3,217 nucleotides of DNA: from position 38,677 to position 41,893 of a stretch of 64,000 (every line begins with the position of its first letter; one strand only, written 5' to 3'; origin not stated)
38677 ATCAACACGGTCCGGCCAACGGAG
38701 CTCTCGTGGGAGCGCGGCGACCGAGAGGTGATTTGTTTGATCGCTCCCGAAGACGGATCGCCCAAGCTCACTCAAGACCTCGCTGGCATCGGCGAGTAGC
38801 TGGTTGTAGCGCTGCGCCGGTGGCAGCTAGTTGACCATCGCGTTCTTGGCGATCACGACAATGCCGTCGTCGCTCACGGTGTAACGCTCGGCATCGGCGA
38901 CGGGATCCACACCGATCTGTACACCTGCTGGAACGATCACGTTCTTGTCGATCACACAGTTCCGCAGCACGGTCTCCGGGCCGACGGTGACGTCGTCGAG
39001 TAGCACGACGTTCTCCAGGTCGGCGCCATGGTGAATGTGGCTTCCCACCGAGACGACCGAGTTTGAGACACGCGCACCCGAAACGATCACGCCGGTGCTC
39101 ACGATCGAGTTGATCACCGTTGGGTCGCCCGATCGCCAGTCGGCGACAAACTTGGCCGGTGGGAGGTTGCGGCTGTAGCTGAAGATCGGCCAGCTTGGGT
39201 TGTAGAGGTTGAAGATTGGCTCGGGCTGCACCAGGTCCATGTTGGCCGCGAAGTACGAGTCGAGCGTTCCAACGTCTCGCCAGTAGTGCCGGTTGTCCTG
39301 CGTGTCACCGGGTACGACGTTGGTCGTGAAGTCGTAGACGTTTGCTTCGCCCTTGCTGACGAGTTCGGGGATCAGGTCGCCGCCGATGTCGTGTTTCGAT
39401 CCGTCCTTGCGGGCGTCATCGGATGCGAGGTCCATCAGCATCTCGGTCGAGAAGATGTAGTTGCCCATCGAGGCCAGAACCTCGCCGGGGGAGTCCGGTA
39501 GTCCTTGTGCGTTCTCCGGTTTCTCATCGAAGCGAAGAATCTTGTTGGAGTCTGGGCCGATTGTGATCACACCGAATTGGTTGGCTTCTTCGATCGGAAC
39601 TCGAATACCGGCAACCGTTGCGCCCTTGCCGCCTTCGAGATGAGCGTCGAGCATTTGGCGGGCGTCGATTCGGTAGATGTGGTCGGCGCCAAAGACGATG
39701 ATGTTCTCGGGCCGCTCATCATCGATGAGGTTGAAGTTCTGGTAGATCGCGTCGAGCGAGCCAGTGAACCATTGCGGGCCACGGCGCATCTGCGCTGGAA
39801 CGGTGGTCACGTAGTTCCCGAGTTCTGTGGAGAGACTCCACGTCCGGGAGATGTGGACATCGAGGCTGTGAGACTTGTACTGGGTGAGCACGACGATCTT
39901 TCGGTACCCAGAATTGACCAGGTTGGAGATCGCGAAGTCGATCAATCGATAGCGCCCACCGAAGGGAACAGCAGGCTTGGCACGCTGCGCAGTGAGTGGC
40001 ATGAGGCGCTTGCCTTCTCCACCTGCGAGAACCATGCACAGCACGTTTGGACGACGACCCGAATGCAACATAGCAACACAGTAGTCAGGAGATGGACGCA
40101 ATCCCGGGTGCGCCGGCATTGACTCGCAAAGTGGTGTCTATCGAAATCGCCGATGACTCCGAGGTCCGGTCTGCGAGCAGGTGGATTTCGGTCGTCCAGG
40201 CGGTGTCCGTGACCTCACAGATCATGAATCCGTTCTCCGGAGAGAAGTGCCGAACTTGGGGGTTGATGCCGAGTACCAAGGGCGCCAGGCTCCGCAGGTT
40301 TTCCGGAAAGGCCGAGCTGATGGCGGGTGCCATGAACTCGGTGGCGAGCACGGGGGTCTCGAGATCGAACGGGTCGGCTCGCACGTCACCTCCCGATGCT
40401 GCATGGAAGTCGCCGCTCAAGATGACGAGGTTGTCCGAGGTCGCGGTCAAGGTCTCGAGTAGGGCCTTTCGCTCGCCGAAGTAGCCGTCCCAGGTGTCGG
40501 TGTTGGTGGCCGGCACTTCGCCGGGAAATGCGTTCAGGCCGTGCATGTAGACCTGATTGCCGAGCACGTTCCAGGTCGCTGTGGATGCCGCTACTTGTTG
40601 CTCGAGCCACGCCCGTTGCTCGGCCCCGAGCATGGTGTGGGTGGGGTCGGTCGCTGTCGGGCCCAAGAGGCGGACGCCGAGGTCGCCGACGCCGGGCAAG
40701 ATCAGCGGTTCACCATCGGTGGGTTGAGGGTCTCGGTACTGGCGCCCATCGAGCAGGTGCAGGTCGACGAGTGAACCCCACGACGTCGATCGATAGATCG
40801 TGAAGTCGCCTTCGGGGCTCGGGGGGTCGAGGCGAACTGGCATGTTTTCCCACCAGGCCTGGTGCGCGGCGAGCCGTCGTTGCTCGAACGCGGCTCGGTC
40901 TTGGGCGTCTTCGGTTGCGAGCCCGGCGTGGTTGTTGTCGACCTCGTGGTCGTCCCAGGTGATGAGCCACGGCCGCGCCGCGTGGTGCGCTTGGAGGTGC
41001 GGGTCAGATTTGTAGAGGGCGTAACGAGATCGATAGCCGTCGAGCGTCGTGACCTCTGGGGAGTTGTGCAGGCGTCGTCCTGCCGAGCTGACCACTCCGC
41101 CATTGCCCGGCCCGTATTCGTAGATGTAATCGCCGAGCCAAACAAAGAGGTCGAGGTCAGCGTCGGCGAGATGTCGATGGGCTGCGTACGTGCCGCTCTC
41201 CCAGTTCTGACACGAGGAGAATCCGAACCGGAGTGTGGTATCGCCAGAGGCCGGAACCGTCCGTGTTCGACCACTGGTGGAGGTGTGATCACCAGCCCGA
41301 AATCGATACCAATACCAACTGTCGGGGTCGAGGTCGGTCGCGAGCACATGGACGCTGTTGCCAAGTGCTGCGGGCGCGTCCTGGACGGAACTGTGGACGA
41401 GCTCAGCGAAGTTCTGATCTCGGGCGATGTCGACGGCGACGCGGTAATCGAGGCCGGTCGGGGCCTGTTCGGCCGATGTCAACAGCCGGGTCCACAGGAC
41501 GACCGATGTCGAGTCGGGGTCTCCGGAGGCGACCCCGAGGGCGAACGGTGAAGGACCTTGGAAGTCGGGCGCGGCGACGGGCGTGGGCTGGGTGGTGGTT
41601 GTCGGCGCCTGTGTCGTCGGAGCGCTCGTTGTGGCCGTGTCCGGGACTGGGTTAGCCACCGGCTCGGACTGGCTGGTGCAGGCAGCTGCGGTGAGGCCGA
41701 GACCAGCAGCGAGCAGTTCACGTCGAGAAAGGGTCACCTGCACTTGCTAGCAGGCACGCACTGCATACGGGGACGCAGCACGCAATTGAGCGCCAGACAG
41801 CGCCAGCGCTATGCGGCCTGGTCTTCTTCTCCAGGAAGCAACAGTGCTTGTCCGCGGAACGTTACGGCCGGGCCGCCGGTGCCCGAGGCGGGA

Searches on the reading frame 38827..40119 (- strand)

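Call 10: search_protein_families(library=pfam, proteins=[window:38827-40119:-])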
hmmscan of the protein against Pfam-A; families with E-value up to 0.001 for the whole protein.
window:38827-40119:- (430 aa): 5 families
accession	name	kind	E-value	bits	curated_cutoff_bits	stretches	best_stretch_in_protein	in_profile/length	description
PF00483.29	NTP_transferase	-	3.5e-60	204.1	21.2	1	29-296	3-242/245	Nucleotidyl transferase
PF24894.1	Hexapep_GlmU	-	5.3e-33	113.7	23.3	1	320-423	1-104/104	GlmU-like, C-terminal hexapeptide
PF25247.1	LbH_GLGC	-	1.5e-13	51.3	27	2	377-429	74-130/135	GLGC left-handed parallel beta-helix domain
PF25084.1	LbH_EIF2B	-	9.5e-08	32.5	54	1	341-403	26-88/105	EIF2B subunit epsilon LbH domain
PF12804.13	NTP_transf_3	-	2.2e-05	25.1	27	1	28-169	1-120/160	MobA-like NTP transferase domain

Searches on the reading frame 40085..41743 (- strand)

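Call 10: search_protein_families(library=pfam, proteins=[window:40085-41743:-])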
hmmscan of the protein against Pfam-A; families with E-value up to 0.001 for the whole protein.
window:40085-41743:- (552 aa): 2 families
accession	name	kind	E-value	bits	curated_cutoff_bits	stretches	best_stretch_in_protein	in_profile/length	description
PF09423.15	PhoD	-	1.5e-94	317.4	27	1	173-519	1-342/343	PhoD-like phosphatase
PF16655.11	PhoD_N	-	6.9e-25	87.9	30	1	69-162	1-90/90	PhoD-like phosphatase, N-terminal domain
